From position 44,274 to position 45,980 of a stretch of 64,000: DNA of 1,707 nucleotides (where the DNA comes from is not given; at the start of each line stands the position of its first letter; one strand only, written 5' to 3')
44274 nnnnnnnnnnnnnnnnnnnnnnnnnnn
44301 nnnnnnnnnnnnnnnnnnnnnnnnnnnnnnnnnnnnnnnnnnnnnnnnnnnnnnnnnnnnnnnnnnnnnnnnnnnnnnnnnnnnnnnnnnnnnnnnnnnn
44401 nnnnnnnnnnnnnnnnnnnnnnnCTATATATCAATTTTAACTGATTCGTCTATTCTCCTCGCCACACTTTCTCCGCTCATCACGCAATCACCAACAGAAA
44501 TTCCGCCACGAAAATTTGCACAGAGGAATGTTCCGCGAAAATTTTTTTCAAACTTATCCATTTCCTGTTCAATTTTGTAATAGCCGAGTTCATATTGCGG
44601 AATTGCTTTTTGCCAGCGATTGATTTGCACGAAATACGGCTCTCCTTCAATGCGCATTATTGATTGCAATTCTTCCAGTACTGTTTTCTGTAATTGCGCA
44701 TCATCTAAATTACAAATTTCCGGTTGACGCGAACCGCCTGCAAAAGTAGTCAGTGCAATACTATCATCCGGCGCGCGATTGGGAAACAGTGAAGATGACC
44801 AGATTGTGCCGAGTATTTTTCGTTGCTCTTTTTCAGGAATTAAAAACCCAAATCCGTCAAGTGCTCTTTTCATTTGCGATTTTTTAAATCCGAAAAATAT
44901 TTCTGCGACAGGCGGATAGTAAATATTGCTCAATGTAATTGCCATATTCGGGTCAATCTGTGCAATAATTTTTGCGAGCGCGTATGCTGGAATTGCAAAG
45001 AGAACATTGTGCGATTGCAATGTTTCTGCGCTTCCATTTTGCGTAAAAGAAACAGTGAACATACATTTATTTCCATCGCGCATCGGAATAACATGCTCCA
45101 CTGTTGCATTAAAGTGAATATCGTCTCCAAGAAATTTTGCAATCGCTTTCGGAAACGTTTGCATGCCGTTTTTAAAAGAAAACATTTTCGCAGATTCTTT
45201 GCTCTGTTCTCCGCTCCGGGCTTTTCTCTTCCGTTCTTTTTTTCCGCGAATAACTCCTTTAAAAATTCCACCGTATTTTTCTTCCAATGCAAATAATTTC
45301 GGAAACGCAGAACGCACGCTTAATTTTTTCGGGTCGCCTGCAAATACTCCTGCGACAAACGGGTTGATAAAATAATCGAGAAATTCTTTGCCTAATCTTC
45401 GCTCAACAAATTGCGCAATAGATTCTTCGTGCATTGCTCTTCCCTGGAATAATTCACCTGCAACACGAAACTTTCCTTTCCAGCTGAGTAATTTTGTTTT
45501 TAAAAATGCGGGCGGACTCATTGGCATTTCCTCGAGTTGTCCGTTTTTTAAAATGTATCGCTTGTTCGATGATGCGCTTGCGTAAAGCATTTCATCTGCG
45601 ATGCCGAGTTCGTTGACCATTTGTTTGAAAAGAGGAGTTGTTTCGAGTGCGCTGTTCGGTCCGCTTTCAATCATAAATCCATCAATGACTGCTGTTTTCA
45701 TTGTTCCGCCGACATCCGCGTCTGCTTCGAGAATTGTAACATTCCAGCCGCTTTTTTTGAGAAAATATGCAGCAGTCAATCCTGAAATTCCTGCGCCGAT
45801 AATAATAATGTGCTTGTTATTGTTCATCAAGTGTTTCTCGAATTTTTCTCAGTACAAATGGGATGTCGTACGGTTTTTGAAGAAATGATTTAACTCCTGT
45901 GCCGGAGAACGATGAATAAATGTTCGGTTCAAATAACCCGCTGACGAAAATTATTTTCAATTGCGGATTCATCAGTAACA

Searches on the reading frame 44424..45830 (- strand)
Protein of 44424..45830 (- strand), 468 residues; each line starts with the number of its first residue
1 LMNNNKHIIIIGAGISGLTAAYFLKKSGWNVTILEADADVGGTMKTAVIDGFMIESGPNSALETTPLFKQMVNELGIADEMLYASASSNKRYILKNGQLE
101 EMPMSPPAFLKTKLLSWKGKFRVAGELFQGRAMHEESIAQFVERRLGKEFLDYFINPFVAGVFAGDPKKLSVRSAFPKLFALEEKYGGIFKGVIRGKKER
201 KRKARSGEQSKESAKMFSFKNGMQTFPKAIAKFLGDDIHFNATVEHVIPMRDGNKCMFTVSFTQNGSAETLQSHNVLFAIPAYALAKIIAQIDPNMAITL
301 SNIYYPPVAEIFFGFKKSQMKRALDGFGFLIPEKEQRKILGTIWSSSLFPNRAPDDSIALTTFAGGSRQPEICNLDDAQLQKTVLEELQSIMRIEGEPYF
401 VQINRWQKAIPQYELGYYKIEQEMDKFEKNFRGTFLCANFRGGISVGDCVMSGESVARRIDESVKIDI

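Call 3: search_protein_families(library=pfam, proteins=[window:44424-45830:-], max_evalue=0.01)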
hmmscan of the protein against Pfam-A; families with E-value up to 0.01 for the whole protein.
window:44424-45830:- (468 aa): 15 families
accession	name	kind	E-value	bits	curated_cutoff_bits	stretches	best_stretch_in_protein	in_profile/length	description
PF01593.30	Amino_oxidase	-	1.7e-58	199.4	19.8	1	15-460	1-442/443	Flavin containing amine oxidoreductase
PF13450.12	NAD_binding_8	-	7.4e-15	55.4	21.9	1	10-75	1-68/68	NAD(P)-binding Rossmann-like domain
PF01266.30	DAO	-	4.1e-10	40.2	27.9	1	8-43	2-38/353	FAD dependent oxidoreductase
PF01946.23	Thi4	-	2.6e-06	27.3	26.2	1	6-44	18-57/235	Thi4 family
PF00890.30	FAD_binding_2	-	8.2e-06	25.7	20.4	1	8-46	2-40/414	FAD binding domain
PF12831.13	FAD_oxidored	-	5e-05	23.2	27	1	8-56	2-50/416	FAD dependent oxidoreductase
PF07992.20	Pyr_redox_2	-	8.5e-05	22.5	26.1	1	6-43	143-180/291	Pyridine nucleotide-disulphide oxidoreductase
PF06100.17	MCRA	-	0.00019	20.9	23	1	5-58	1-60/495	MCRA family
PF00070.33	Pyr_redox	-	0.00042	21.2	22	1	7-39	1-33/82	Pyridine nucleotide-disulphide oxidoreductase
PF01494.25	FAD_binding_3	-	0.00052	19.8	22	1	8-50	4-46/349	FAD binding domain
PF03486.20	HI0933_like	-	0.001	19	50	1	7-43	2-38/244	HI0933-like protein Rossmann domain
PF01134.28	GIDA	-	0.0036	16.8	22.1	1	8-39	2-33/391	Glucose inhibited division protein A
PF01262.27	AlaDh_PNT_C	-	0.0052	16.7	23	1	7-43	30-66/214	Alanine dehydrogenase/PNT, C-terminal domain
PF13738.12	Pyr_redox_3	-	0.0052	16.5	30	0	9-37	1-30/305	Pyridine nucleotide-disulphide oxidoreductase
PF07991.19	KARI_N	-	0.0083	16.2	20.6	0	4-55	3-52/165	Acetohydroxy acid isomeroreductase, NADPH-binding domain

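Call 4: search_protein_families(library=ncbifam, proteins=[window:44424-45830:-], max_evalue=0.01)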
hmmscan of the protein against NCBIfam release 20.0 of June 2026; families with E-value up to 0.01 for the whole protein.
window:44424-45830:- (468 aa): 93 families (the best 25 are shown)
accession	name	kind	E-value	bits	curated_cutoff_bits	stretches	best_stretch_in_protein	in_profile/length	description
TIGR00562.1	proto_IX_ox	equivalog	1.3e-105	353.7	97.85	1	5-460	2-464/470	protoporphyrinogen oxidase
NF008845.0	PRK11883.1-5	equivalog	9.6e-84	281.3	560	1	3-464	2-465/468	protoporphyrinogen oxidase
NF009081.0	PRK12416.1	equivalog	6.6e-43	147.3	702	1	6-464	2-461/466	protoporphyrinogen oxidase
NF008841.0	PRK11883.1-1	equivalog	9e-39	133.6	517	1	6-463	4-450/453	protoporphyrinogen oxidase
NF008843.0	PRK11883.1-3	equivalog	4.3e-31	108.5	406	1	6-423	2-387/424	protoporphyrinogen oxidase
NF005560.0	PRK07233.1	equivalog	3.6e-24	85.4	252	2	7-171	2-168/435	hypothetical protein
NF005548.0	PRK07208.1-4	equivalog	1.1e-17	63.9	389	1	4-418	2-405/488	hypothetical protein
NF005547.0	PRK07208.1-3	equivalog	2.8e-17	62.6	380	1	2-175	1-176/465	hypothetical protein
NF005545.0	PRK07208.1-1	equivalog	4e-13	48.6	451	1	2-420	4-418/504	hypothetical protein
TIGR03467.1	HpnE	equivalog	3.4e-12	46.4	283.05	1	8-175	1-182/430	hydroxysqualene dehydroxylase HpnE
NF045637.1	carotdesatCrtDProt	equivalog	3.6e-12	45.6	580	1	8-76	1-68/485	1-hydroxycarotenoid 3,4-desaturase CrtD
NF005546.0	PRK07208.1-2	equivalog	9.6e-12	44.2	418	1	3-56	2-56/527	hypothetical protein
TIGR02733.1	desat_CrtD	equivalog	1e-11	44.2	549.7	1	6-77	2-75/492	C-3',4' desaturase CrtD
TIGR02734.1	crtI_fam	subfamily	3.1e-11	42.7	238.1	1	9-62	2-55/504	phytoene desaturase family protein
NF009410.0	PRK12771.1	subfamily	9.6e-11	40.9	516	1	5-46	138-179/566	NAD(P)-binding protein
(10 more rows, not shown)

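Call 33: find_homologous_proteins(query=window:44424-45830:-, max_evalue=1e-30)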
Query window:44424-45830:- (468 aa): 5444 proteins with E <= 1e-30 among 8000 candidates; the best 120 are listed.
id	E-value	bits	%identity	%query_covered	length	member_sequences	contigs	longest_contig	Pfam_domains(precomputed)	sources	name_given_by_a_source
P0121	7.8e-242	821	100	78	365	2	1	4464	PF01593.31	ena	-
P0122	2.0e-239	813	76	99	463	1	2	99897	PF01946.24,PF01266.31,PF01593.31,PF13450.13,PF00890.31,PF00070.34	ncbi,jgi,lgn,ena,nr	ncbi:MAG: protoporphyrinogen oxidase [Ignavibacteriales bacterium]|nr:protoporphyrinogen oxidase [Ig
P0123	9.4e-235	797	77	97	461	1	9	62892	PF01946.24,PF01266.31,PF01593.31,PF13450.13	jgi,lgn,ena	jgi:oxygen-dependent protoporphyrinogen oxidase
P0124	1.3e-231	787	75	99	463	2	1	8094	PF01946.24,PF01266.31,PF01593.31,PF13450.13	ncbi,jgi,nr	ncbi:MAG: protoporphyrinogen oxidase [Ignavibacteria bacterium]|nr:protoporphyrinogen oxidase [Ignav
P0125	3.7e-181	621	59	99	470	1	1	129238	PF01946.24,PF01266.31,PF01593.31,PF13450.13,PF00890.31,PF12831.14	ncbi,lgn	-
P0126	4.5e-181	621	59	98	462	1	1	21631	PF01946.24,PF01266.31,PF01593.31,PF13450.13,PF00890.31,PF12831.14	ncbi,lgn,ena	-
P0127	1.0e-180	619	58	98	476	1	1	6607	PF01946.24,PF01266.31,PF01593.31,PF13450.13,PF00890.31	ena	-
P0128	2.3e-179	615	59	97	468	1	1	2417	PF01946.24,PF01266.31,PF01593.31,PF13450.13,PF00890.31,PF12831.14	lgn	-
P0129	4.6e-179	614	60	98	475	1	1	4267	PF01946.24,PF01266.31,PF01593.31,PF13450.13,PF00890.31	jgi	jgi:protoporphyrinogen/coproporphyrinogen III oxidase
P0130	3.2e-178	611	59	99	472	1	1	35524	PF01946.24,PF01266.31,PF01593.31,PF13450.13,PF00890.31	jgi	jgi:oxygen-dependent protoporphyrinogen oxidase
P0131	5.7e-178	610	59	99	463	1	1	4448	PF01946.24,PF01266.31,PF01593.31,PF13450.13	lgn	-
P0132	1.3e-177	609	60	97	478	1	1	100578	PF01946.24,PF01266.31,PF01593.31,PF13450.13,PF00890.31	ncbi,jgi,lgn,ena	-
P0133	2.1e-177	608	60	97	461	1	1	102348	PF01946.24,PF01266.31,PF01593.31,PF13450.13,PF00890.31,PF12831.14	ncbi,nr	ncbi:MAG: protoporphyrinogen oxidase [Ignavibacteriae bacterium]|nr:protoporphyrinogen oxidase [Igna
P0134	3.2e-177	608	58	99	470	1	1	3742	PF01946.24,PF01266.31,PF01593.31,PF13450.13,PF00890.31,PF12831.14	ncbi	-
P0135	7.6e-177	607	58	97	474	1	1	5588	PF01266.31,PF01593.31,PF13450.13,PF00890.31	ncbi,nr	ncbi:MAG: protoporphyrinogen oxidase [Ignavibacteriae bacterium]|nr:protoporphyrinogen oxidase [Igna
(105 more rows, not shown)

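Call 34: find_encoding_contigs(protein=P0122, flank=8000, max_places=2)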
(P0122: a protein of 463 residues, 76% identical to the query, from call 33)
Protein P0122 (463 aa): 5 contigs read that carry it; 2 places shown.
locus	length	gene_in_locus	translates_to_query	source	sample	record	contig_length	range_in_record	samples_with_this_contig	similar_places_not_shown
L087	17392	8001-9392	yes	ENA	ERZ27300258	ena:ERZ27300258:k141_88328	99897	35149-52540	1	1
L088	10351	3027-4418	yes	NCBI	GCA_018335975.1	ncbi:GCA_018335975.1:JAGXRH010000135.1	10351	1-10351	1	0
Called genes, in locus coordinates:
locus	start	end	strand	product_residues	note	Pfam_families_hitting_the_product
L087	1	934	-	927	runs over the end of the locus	-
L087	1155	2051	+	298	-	PF01218:Coprogen_oxidas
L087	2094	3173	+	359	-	PF00762:Ferrochelatase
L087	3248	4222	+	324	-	PF05227:CHASE3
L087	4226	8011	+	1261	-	PF07494:Reg_prop (faint), PF24684:Vgb_lyase (faint), PF13188:PAS_8 (faint), PF00989:PAS, PF13426:PAS_9, PF00512:HisKA, PF02518:HATPase_c, PF00072:Response_reg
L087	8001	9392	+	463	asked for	PF00070:Pyr_redox (weak), PF00890:FAD_binding_2 (faint), PF01266:DAO, PF01593:Amino_oxidase, PF01946:Thi4 (weak), PF13450:NAD_binding_8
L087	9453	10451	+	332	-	PF00490:ALAD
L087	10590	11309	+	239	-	PF00072:Response_reg, PF00486:Trans_reg_C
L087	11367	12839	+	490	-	PF00672:HAMP, PF00512:HisKA, PF02518:HATPase_c, PF13589:HATPase_c_3 (weak)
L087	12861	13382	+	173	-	PF00578:AhpC-TSA, PF08534:Redoxin, PF00085:Thioredoxin (weak), PF13905:Thioredoxin_8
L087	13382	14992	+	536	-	PF19494:DUF6029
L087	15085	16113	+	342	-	PF11551:Omp28, PF18962:Por_Secre_tail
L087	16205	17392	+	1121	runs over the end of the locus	-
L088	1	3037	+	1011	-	PF07494:Reg_prop (faint), PF24684:Vgb_lyase (faint), PF13188:PAS_8 (faint), PF00989:PAS, PF13426:PAS_9, PF00512:HisKA, PF02518:HATPase_c, PF00072:Response_reg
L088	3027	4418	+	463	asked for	PF00070:Pyr_redox (weak), PF00890:FAD_binding_2 (faint), PF01266:DAO, PF01593:Amino_oxidase, PF01946:Thi4 (weak), PF13450:NAD_binding_8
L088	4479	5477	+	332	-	PF00490:ALAD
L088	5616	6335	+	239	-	PF00072:Response_reg, PF00486:Trans_reg_C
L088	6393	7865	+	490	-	PF00672:HAMP, PF00512:HisKA, PF02518:HATPase_c, PF13589:HATPase_c_3 (weak)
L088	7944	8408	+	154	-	PF00578:AhpC-TSA, PF08534:Redoxin, PF00085:Thioredoxin (weak), PF13905:Thioredoxin_8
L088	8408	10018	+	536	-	PF19494:DUF6029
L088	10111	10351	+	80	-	?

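Call 35: find_encoding_contigs(protein=P0123, flank=8000, max_places=2)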
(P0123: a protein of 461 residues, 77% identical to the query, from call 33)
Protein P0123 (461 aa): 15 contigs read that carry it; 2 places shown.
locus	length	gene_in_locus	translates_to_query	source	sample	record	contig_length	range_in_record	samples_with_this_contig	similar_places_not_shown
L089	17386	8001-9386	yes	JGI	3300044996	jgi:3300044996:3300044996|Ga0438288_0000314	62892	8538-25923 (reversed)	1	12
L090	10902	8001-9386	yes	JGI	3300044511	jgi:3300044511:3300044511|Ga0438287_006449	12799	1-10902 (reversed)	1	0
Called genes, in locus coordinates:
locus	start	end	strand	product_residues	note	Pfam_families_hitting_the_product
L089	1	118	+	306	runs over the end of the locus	PF01379:Porphobil_deam, PF03900:Porphobil_deamC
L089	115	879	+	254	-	PF02602:HEM4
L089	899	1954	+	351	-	PF01208:URO-D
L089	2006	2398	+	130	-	PF05635:23S_rRNA_IVP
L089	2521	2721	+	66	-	-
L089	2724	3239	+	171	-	-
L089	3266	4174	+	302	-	PF01218:Coprogen_oxidas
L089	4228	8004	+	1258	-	PF07494:Reg_prop (faint), PF00989:PAS, PF08448:PAS_4 (weak), PF13188:PAS_8 (faint), PF13426:PAS_9, PF00512:HisKA, PF02518:HATPase_c, PF00072:Response_reg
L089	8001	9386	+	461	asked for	PF01266:DAO, PF01593:Amino_oxidase, PF01946:Thi4 (faint), PF13450:NAD_binding_8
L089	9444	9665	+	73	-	PF15919:HicB_lk_antitox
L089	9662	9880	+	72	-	PF07927:HicA_toxin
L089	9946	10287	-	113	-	PF02452:PemK_toxin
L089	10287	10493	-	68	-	-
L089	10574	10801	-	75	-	-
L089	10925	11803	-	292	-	-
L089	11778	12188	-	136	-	PF01809:YidD (weak)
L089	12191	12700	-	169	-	-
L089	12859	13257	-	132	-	PF01850:PIN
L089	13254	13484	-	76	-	-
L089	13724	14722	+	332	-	PF00490:ALAD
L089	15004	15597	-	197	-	-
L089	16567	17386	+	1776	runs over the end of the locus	PF17957:Big_7 (faint), PF19190:BACON_2 (faint), PF18962:Por_Secre_tail (weak)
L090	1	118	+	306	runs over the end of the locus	PF01379:Porphobil_deam, PF03900:Porphobil_deamC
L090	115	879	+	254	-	PF02602:HEM4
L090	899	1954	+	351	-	PF01208:URO-D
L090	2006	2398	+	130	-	PF05635:23S_rRNA_IVP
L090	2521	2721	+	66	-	-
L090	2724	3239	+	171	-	-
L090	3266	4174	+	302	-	PF01218:Coprogen_oxidas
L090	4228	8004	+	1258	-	PF07494:Reg_prop (faint), PF00989:PAS, PF08448:PAS_4 (weak), PF13188:PAS_8 (faint), PF13426:PAS_9, PF00512:HisKA, PF02518:HATPase_c, PF00072:Response_reg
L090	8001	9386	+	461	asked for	PF01266:DAO, PF01593:Amino_oxidase, PF01946:Thi4 (faint), PF13450:NAD_binding_8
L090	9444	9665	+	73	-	PF15919:HicB_lk_antitox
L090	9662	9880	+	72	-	PF07927:HicA_toxin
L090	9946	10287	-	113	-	PF02452:PemK_toxin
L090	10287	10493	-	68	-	-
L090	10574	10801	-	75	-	-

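Call 36: find_encoding_contigs(protein=P0125, flank=8000, max_places=1)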
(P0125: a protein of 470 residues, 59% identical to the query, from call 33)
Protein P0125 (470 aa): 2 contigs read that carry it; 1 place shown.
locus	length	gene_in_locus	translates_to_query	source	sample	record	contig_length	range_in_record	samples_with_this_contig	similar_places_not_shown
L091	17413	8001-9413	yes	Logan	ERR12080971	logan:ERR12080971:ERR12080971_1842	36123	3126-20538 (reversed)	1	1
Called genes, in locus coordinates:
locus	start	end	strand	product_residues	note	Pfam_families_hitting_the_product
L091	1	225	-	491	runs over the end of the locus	PF01546:Peptidase_M20, PF07687:M20_dimer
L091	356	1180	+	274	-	PF01578:Cytochrom_C_asm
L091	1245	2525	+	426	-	PF05201:GlutR_N, PF01488:Shikimate_DH, PF00745:GlutR_dimer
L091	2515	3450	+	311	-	PF01379:Porphobil_deam, PF03900:Porphobil_deamC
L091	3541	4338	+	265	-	PF02602:HEM4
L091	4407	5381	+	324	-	PF01208:URO-D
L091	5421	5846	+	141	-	PF00210:Ferritin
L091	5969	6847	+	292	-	PF01218:Coprogen_oxidas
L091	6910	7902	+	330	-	PF00762:Ferrochelatase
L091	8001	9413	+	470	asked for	PF00890:FAD_binding_2 (weak), PF01266:DAO, PF01946:Thi4 (weak), PF12831:FAD_oxidored (faint), PF13450:NAD_binding_8, PF01593:Amino_oxidase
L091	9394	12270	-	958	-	PF00005:ABC_tran (faint), PF02463:SMC_N (faint), PF13191:AAA_16 (faint), PF13555:AAA_29 (faint), PF20703:nSTAND1 (faint), PF17760:UvrA_inter, PF17755:UvrA_DNA-bind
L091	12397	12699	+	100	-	-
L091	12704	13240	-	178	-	PF08241:Methyltransf_11, PF13489:Methyltransf_23, PF13847:Methyltransf_31 (faint)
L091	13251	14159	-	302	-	PF01882:DUF58, PF13519:VWA_2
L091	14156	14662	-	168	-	PF13174:TPR_6 (faint)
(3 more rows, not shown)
